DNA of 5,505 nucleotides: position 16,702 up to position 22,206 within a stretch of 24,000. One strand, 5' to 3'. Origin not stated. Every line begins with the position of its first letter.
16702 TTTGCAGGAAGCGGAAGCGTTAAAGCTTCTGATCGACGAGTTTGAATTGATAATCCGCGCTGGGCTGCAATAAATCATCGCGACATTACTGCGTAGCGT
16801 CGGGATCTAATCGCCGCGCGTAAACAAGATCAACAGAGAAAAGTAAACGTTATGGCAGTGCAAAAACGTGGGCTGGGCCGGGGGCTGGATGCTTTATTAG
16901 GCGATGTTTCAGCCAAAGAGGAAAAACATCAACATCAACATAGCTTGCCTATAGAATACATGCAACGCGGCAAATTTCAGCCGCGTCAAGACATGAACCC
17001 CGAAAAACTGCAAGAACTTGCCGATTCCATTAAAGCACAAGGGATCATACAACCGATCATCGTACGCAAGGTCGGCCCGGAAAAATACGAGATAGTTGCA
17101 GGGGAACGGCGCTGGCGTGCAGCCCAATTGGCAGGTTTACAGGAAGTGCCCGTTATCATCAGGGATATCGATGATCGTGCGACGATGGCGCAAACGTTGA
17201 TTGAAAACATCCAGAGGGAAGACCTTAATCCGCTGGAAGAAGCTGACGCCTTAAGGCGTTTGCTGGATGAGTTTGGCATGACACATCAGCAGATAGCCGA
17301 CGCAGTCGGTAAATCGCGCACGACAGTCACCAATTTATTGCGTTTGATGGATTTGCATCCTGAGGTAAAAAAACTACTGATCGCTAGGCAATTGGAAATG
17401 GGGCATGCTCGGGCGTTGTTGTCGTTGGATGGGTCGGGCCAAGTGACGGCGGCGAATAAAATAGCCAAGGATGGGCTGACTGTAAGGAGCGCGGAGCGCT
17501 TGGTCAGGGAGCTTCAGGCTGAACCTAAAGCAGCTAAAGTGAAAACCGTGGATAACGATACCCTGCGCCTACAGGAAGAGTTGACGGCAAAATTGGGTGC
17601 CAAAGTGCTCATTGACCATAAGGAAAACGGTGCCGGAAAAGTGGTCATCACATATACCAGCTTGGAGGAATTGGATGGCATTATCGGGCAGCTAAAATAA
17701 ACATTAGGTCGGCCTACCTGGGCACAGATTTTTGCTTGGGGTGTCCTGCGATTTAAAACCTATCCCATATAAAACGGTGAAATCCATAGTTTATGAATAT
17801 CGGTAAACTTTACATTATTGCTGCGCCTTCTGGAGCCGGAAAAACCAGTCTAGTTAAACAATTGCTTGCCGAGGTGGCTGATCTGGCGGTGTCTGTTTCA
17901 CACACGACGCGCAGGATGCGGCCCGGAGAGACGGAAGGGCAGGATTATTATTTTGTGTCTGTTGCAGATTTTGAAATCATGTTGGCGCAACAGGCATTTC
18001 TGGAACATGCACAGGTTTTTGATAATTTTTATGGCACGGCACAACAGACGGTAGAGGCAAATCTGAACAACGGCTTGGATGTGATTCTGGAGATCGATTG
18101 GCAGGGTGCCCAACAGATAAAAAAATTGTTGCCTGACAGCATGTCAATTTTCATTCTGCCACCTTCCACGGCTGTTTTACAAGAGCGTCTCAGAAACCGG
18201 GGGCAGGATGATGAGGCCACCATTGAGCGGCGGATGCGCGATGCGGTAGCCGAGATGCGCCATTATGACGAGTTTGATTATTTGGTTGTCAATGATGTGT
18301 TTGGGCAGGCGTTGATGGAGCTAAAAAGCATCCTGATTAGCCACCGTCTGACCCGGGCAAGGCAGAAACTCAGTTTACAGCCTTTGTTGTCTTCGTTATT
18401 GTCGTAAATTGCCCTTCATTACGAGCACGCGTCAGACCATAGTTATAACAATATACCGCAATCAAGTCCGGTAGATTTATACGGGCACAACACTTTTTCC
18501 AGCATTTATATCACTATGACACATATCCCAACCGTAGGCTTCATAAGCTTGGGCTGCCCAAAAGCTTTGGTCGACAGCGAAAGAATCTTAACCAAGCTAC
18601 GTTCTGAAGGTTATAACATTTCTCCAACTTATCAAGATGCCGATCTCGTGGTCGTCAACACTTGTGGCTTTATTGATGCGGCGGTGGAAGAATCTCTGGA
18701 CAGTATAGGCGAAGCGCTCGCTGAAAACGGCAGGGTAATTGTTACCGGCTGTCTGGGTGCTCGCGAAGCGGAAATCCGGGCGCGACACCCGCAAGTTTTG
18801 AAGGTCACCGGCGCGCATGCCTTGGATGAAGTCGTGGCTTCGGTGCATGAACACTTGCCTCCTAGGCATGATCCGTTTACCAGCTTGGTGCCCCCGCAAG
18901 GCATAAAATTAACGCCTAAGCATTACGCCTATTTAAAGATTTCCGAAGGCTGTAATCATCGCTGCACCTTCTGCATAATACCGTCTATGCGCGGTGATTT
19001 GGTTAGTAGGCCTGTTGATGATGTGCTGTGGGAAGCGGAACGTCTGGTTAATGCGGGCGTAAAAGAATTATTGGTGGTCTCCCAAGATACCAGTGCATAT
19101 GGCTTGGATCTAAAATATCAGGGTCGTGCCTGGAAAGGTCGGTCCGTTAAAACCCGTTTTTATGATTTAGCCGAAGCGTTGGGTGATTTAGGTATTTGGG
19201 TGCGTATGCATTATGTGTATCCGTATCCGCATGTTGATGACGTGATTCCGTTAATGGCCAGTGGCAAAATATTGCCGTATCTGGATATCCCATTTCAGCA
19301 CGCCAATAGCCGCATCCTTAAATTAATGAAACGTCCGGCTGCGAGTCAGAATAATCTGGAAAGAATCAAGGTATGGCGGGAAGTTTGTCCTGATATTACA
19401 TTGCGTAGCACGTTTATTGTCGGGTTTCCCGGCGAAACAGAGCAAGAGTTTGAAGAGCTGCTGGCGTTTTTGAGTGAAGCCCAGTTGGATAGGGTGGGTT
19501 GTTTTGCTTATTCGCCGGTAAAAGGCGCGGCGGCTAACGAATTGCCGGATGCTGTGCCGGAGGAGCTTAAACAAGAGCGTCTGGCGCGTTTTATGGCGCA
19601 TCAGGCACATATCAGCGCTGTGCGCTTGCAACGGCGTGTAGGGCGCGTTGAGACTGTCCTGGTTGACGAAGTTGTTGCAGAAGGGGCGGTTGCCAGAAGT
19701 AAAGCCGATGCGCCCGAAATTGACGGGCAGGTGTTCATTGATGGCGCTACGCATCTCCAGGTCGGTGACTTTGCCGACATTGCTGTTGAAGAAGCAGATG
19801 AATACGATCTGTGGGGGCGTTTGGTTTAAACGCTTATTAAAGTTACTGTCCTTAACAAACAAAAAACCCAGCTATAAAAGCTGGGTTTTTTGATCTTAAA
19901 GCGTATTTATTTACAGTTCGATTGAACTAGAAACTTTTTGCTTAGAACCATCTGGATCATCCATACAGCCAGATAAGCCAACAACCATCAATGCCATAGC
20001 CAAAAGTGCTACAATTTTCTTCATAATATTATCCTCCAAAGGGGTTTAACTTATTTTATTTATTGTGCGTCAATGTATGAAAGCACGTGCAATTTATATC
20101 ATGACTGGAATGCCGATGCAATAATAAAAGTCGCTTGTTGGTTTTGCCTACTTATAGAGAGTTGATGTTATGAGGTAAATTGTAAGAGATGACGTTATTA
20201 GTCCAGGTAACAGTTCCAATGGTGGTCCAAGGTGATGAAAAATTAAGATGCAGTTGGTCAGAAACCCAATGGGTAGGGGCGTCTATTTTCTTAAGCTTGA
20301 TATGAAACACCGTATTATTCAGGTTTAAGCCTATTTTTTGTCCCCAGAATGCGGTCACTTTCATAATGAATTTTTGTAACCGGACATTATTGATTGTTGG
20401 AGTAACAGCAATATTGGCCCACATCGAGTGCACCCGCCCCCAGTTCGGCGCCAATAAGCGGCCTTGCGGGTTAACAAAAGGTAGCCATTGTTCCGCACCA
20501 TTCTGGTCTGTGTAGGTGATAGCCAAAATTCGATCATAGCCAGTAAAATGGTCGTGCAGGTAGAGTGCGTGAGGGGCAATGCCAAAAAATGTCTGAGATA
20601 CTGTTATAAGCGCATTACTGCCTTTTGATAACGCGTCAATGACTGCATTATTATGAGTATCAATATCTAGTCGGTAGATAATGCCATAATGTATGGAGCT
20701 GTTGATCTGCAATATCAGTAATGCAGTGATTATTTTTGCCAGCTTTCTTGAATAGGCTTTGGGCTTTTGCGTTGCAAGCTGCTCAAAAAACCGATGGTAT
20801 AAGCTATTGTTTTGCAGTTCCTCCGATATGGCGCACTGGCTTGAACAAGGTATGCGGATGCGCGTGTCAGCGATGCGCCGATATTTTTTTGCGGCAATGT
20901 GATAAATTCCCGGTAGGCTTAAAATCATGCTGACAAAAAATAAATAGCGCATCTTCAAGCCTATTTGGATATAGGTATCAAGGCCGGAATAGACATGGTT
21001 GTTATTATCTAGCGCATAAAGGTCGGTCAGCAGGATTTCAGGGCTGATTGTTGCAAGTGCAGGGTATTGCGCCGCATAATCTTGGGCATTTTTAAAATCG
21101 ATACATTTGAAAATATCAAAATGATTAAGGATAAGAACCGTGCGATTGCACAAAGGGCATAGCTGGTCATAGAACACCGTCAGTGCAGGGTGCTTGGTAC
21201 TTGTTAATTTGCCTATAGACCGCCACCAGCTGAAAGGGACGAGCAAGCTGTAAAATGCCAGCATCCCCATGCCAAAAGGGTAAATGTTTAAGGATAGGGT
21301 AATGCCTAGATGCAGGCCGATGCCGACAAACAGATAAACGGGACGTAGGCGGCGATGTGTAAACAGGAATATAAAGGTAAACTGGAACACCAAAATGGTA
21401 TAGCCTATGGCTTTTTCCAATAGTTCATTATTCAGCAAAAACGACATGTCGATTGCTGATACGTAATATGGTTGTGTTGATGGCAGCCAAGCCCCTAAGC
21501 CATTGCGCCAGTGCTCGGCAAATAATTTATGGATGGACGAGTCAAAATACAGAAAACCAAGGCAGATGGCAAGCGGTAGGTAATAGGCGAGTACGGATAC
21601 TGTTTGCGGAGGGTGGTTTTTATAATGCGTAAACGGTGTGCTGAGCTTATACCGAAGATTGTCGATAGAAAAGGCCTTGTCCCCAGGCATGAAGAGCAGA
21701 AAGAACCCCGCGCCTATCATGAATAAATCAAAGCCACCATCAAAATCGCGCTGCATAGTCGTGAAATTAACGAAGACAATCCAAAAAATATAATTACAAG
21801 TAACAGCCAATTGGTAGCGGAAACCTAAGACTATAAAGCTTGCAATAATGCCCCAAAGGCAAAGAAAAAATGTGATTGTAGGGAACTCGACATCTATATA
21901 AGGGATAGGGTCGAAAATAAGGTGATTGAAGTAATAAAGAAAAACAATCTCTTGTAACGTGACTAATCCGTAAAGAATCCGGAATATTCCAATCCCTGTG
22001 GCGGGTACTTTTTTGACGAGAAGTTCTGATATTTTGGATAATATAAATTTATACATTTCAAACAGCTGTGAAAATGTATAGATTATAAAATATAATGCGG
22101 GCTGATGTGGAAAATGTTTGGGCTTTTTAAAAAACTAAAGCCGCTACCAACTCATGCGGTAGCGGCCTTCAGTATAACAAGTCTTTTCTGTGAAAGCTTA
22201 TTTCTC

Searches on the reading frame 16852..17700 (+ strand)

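Call 61: search_protein_families(library=pfam, proteins=[window:16852-17700:+], max_evalue=0.001)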
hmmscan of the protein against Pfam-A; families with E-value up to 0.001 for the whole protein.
window:16852-17700:+ (282 aa): 8 families
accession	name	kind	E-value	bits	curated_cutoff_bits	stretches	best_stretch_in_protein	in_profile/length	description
PF02195.25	ParB_N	-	6.2e-39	132.4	26.3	1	30-121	4-95/95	ParB N-terminal domain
PF17762.8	HTH_ParB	-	3.4e-36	123.9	22.6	1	123-222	1-101/102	ParB HTH domain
PF23552.2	ParB_C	-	1.6e-19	69.6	23.8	1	234-282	2-50/50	ParB dimerisation domain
PF13384.12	HTH_23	-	1.3e-05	25.3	24.6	1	130-164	7-39/50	Homeodomain-like domain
PF20432.4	Xre-like-HTH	-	0.00022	21.9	25.8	1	131-161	12-42/63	Antitoxin Xre-like helix-turn-helix domain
PF13545.12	HTH_Crp_2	-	0.00062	20.1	27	0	140-164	20-44/70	Crp-like helix-turn-helix domain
PF01381.28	HTH_3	-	0.00066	20.1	23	0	134-164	1-31/55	Helix-turn-helix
PF13551.12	HTH_29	-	0.0008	19.9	28.1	0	137-166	7-36/64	Winged helix-turn helix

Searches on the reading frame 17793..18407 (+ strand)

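Call 61: search_protein_families(library=pfam, proteins=[window:17793-18407:+], max_evalue=0.001)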
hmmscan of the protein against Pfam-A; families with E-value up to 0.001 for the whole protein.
window:17793-18407:+ (204 aa): 4 families
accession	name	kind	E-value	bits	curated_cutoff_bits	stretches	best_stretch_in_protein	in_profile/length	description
PF00625.27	Guanylate_kin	-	4e-54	183.5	25.2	1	5-181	3-179/182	Guanylate kinase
PF13671.12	AAA_33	-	8.7e-07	29.8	27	1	12-145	7-127/143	AAA domain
PF07931.18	CPT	-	0.0001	22.6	22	1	6-159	3-150/172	Chloramphenicol phosphotransferase-like protein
PF13481.12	AAA_25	-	0.00077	19.6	27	0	4-31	33-59/195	AAA domain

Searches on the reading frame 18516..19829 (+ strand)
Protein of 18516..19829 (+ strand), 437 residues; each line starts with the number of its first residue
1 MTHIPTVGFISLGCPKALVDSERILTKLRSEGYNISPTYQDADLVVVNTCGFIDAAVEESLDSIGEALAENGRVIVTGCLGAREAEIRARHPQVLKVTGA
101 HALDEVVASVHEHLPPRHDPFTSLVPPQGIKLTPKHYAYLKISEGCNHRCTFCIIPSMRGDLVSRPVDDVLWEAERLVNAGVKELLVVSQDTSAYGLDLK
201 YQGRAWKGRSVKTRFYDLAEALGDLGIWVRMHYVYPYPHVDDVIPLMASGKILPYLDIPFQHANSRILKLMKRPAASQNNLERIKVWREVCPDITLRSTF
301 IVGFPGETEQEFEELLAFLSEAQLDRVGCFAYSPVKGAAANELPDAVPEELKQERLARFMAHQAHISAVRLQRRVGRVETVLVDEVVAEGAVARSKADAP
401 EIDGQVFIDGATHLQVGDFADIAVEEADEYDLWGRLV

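Call 61: search_protein_families(library=pfam, proteins=[window:18516-19829:+], max_evalue=0.001)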
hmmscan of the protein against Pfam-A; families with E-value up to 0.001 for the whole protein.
window:18516-19829:+ (437 aa): 3 families
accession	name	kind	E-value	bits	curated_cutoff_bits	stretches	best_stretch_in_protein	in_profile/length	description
PF04055.27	Radical_SAM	-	3.4e-24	86.3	29.5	1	141-319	2-166/166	Radical SAM superfamily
PF18693.7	TRAM_2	-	2.2e-20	73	27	1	375-437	1-63/63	TRAM domain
PF00919.26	UPF0004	-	2.5e-19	69.6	27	1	7-94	2-93/98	Uncharacterized protein family UPF0004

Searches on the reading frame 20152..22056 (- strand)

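Call 61: search_protein_families(library=pfam, proteins=[window:20152-22056:-], max_evalue=0.001)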
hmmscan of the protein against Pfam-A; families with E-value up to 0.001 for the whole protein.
window:20152-22056:- (634 aa): 2 families
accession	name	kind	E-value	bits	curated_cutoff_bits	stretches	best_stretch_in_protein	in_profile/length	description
PF04134.17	DCC1-like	-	3.4e-17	64.1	27.8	1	294-404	1-112/113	DCC1-like thiol-disulfide oxidoreductase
PF05090.19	HTTM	-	5.2e-08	33.2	27.7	1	21-277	8-259/259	HTTM domain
